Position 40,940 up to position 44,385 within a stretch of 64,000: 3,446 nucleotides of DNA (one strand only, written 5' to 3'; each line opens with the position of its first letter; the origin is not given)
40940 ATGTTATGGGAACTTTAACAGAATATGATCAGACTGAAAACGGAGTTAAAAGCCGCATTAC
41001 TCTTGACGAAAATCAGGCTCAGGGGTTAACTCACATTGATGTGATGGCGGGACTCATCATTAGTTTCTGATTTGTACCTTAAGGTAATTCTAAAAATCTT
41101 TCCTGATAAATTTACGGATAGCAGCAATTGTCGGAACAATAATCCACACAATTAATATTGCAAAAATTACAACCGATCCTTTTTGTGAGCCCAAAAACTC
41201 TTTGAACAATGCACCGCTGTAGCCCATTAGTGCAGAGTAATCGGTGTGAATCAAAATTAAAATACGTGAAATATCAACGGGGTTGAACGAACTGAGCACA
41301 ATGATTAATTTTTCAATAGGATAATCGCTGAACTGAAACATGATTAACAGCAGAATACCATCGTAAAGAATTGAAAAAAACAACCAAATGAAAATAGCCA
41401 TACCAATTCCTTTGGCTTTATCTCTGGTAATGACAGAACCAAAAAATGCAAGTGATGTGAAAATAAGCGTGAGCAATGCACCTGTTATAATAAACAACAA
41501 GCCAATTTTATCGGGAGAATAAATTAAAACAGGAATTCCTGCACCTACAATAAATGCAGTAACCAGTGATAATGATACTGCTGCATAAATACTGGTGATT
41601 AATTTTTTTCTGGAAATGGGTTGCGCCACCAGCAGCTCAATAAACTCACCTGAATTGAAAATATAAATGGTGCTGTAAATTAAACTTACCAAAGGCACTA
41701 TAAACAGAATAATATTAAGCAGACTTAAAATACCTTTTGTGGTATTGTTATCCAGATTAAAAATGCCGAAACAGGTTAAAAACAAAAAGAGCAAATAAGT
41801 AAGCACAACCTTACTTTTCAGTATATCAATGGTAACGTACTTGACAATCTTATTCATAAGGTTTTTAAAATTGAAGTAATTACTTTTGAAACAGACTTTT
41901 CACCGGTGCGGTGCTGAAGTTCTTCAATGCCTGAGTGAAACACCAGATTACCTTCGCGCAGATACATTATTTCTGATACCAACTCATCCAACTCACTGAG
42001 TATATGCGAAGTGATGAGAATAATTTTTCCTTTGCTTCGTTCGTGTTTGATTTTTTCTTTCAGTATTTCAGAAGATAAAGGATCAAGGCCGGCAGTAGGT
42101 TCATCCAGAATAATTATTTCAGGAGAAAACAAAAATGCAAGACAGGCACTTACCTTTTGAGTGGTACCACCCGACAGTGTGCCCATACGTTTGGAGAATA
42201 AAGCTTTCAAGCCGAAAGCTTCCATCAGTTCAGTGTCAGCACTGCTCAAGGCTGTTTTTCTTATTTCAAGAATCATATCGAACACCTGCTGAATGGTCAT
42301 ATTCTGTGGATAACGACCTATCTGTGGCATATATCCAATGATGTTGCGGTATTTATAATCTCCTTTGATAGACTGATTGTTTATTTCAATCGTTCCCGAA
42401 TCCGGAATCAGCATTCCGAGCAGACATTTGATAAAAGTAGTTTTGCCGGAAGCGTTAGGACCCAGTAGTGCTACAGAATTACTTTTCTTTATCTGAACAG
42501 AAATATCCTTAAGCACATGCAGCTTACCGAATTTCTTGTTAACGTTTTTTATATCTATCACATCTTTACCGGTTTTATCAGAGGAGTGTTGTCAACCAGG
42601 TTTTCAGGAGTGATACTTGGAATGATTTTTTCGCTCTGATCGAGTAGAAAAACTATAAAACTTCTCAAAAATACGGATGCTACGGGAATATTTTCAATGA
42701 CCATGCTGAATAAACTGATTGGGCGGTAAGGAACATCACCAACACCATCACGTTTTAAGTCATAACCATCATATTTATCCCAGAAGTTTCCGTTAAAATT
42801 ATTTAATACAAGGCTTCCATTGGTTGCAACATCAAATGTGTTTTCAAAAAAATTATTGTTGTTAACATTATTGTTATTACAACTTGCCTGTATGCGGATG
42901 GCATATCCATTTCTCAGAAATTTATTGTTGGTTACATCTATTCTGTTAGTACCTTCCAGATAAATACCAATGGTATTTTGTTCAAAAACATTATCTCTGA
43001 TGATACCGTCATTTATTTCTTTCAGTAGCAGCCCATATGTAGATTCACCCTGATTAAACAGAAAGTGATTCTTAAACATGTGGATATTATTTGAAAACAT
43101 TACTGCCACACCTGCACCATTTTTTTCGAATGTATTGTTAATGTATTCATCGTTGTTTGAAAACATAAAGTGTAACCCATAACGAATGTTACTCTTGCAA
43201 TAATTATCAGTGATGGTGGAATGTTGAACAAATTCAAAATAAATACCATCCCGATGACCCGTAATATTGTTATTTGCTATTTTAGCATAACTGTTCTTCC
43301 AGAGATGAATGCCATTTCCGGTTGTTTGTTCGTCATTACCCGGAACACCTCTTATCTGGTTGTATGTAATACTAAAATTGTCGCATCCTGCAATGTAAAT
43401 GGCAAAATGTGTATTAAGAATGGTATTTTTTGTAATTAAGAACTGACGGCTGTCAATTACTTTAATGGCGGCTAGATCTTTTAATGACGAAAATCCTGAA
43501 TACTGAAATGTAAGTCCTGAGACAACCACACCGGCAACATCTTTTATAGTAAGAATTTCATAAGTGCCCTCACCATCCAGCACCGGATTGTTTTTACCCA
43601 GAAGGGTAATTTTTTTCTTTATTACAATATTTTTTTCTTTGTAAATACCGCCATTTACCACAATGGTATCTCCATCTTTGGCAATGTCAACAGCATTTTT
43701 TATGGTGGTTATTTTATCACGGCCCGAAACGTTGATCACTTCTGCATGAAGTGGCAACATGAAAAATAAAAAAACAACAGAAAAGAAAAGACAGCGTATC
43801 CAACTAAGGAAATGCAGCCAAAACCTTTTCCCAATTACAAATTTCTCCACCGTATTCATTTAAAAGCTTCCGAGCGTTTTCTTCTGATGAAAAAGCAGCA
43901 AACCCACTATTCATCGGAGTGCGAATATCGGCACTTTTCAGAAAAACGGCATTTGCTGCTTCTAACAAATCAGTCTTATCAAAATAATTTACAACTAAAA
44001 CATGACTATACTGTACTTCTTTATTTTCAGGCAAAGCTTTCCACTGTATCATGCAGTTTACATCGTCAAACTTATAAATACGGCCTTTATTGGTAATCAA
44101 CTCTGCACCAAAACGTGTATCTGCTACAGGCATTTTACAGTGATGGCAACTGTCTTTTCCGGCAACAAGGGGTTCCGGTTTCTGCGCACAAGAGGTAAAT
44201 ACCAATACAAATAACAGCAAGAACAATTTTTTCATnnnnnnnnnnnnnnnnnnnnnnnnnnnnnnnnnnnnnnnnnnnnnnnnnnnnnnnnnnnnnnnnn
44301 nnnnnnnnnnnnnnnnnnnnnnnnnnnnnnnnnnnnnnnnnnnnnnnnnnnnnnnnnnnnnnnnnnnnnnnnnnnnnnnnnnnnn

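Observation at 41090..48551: Complete clade-II (Sec-type) nos cluster with non-canonical inserts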

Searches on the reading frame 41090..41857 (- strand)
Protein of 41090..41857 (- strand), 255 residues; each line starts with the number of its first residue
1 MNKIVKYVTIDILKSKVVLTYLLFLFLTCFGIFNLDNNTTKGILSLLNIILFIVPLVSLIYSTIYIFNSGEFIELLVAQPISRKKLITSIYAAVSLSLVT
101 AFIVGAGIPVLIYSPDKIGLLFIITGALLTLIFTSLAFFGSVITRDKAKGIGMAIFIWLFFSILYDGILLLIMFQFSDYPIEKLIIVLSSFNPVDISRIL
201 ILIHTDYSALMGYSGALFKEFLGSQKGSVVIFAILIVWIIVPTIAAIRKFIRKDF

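Call 3: search_protein_families(library=pfam, proteins=[window:41090-41857:-], max_evalue=0.01)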
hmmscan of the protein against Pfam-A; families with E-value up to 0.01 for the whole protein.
window:41090-41857:- (255 aa): 1 family
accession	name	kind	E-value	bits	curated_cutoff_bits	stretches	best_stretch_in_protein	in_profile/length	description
PF12679.13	ABC2_membrane_2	-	1.2e-10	41.5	27.2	1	41-254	72-282/283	ABC-2 family transporter protein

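Call 4: search_protein_families(library=ncbifam, proteins=[window:41090-41857:-], max_evalue=0.01)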
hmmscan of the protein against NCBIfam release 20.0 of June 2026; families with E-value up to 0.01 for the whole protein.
window:41090-41857:- (255 aa): 0 families

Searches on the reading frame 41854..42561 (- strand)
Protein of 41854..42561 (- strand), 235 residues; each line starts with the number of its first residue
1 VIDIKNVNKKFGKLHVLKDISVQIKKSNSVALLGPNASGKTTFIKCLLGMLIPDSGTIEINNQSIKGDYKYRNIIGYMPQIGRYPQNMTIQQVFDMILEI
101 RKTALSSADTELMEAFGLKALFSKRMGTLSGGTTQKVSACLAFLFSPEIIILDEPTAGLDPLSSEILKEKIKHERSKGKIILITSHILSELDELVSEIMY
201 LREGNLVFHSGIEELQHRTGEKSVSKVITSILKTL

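Call 3: search_protein_families(library=pfam, proteins=[window:41854-42561:-], max_evalue=0.01)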
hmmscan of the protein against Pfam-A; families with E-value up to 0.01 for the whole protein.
window:41854-42561:- (235 aa): 6 families
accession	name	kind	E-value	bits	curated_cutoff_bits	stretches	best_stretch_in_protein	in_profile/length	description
PF00005.33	ABC_tran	-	2.4e-25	90.1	25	1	17-157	1-137/137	ABC transporter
PF13304.12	AAA_21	-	1.2e-11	45.7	27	2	31-69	3-47/304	AAA domain, putative AbiEii toxin, Type IV TA system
PF13476.12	AAA_23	-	0.00029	22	27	1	18-70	11-64/201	AAA domain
PF13555.12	AAA_29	-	0.00036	20.6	27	1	21-64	16-58/61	P-loop containing region of AAA domain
PF02463.25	SMC_N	-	0.00064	19.7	40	0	128-185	136-197/220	RecF/RecN/SMC N terminal domain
PF20720.3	nSTAND3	-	0.0067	16.6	27.2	0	18-60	8-51/155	Novel STAND NTPase 3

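Call 4: search_protein_families(library=ncbifam, proteins=[window:41854-42561:-], max_evalue=0.01)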
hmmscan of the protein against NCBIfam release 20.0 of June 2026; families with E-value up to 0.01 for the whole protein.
window:41854-42561:- (235 aa): 190 families (the best 25 are shown)
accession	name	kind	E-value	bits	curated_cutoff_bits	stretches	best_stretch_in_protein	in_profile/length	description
TIGR01188.1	drrA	subfamily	1.5e-42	145.9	312.45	1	9-226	1-222/302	daunorubicin resistance ABC transporter, ATP-binding protein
TIGR04406.1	LPS_export_lptB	equivalog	2e-38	132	240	1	2-215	2-222/239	LPS export ABC transporter ATP-binding protein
TIGR03740.1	galliderm_ABC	subfamily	8.8e-38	130.2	309.75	1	3-214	2-210/223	lantibiotic protection ABC transporter ATP-binding subunit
TIGR03522.1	GldA_ABC_ATP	equivalog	1.1e-36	126.9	402.6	1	2-224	3-228/301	gliding motility-associated ABC transporter ATP-binding subunit GldA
NF010060.0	PRK13537.1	equivalog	1.6e-34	119.2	521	1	2-207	16-225/314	nodulation factor ABC transporter ATP-binding protein NodI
TIGR03410.1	urea_trans_UrtE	equivalog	1.1e-32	113.3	285.8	1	3-220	2-224/230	urea ABC transporter ATP-binding subunit UrtE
NF010059.0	PRK13536.1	equivalog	2.7e-32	111.9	549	1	2-207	44-253/342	nodulation factor ABC transporter ATP-binding protein NodI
NF047565.1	PSM_export_PmtA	equivalog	6.3e-32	111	350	1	2-217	3-217/282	phenol-soluble modulin export ABC transporter ATP-binding protein PmtA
NF000355.4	ribo_prot_ABC_F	equivalog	1.6e-31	109.8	380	1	2-211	3-197/499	ribosomal protection-like ABC-F family protein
NF033858.1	ABC2_perm_RbbA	equivalog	2.3e-31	108.6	1050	1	2-232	2-241/909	ribosome-associated ATPase/putative transporter RbbA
TIGR02315.1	ABC_phnC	equivalog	2.4e-31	109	266.1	1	1-218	1-236/243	phosphonate ABC transporter ATP-binding protein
TIGR01288.1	nodI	equivalog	5.4e-31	107.7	424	1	2-206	5-213/303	nodulation factor ABC transporter ATP-binding protein NodI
TIGR04521.1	ECF_ATPase_2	equivalog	1e-30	106.8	330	1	14-216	18-233/279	energy-coupling factor transporter ATPase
NF040840.2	tungstate_WtpC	equivalog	3e-30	105.7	440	1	1-228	1-231/347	tungstate ABC transporter ATP-binding protein WtpC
TIGR03864.1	PQQ_ABC_ATP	hypoth_equivalog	2.1e-29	102.6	302.25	1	2-227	2-231/236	ABC transporter, ATP-binding subunit, PQQ-dependent alcohol dehydrogenase system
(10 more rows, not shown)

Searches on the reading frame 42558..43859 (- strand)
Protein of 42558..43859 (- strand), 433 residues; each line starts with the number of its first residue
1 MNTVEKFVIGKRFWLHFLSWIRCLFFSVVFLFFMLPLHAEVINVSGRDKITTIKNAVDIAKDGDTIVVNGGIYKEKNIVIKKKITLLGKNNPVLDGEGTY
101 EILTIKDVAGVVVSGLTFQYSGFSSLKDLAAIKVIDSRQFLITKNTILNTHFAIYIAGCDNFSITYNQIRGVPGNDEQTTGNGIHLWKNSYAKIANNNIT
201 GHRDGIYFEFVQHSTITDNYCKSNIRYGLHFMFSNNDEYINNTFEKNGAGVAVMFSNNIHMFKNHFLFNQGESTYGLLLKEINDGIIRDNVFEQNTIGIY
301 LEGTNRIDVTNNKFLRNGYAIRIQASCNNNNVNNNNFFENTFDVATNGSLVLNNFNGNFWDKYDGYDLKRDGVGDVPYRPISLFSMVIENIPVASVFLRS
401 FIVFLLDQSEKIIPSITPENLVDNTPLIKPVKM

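Call 3: search_protein_families(library=pfam, proteins=[window:42558-43859:-], max_evalue=0.01)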
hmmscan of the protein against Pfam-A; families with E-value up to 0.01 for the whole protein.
window:42558-43859:- (433 aa): 2 families
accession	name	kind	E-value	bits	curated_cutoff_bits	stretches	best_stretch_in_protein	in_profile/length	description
PF13229.12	Beta_helix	-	1e-34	119.9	25.9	3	182-337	1-158/158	Right handed beta helix region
PF05048.19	NosD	-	2.3e-32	112.6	23.6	1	180-365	15-212/212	Periplasmic copper-binding protein (NosD)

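Call 4: search_protein_families(library=ncbifam, proteins=[window:42558-43859:-], max_evalue=0.01)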
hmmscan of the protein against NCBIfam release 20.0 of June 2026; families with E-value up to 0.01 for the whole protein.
window:42558-43859:- (433 aa): 3 families
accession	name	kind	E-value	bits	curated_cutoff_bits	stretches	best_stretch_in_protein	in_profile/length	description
TIGR04247.1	NosD_copper_fam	subfamily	1.8e-118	395.4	300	1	53-429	1-377/377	nitrous oxide reductase family maturation protein NosD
TIGR03804.1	para_beta_helix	repeat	6.9e-15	54.5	19.45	3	298-341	1-43/44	parallel beta-helix repeat protein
TIGR03805.1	beta_helix_1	subfamily_domain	0.00023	20.4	141.5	1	53-254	1-180/314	parallel beta-helix domain-containing protein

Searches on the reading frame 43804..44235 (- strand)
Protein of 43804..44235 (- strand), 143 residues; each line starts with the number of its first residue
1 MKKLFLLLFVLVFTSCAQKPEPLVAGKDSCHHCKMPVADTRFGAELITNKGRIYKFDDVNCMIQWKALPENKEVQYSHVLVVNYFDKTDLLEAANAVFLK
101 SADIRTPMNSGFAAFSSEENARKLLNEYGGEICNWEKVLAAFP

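Call 3: search_protein_families(library=pfam, proteins=[window:43804-44235:-], max_evalue=0.01)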
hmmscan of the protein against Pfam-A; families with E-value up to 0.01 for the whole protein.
window:43804-44235:- (143 aa): 1 family
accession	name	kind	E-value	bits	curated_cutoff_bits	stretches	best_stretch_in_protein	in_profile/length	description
PF05573.18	NosL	-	3.3e-15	57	24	1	26-138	6-126/131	NosL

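Call 4: search_protein_families(library=ncbifam, proteins=[window:43804-44235:-], max_evalue=0.01)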
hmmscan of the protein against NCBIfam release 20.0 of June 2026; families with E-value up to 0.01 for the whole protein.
window:43804-44235:- (143 aa): 0 families
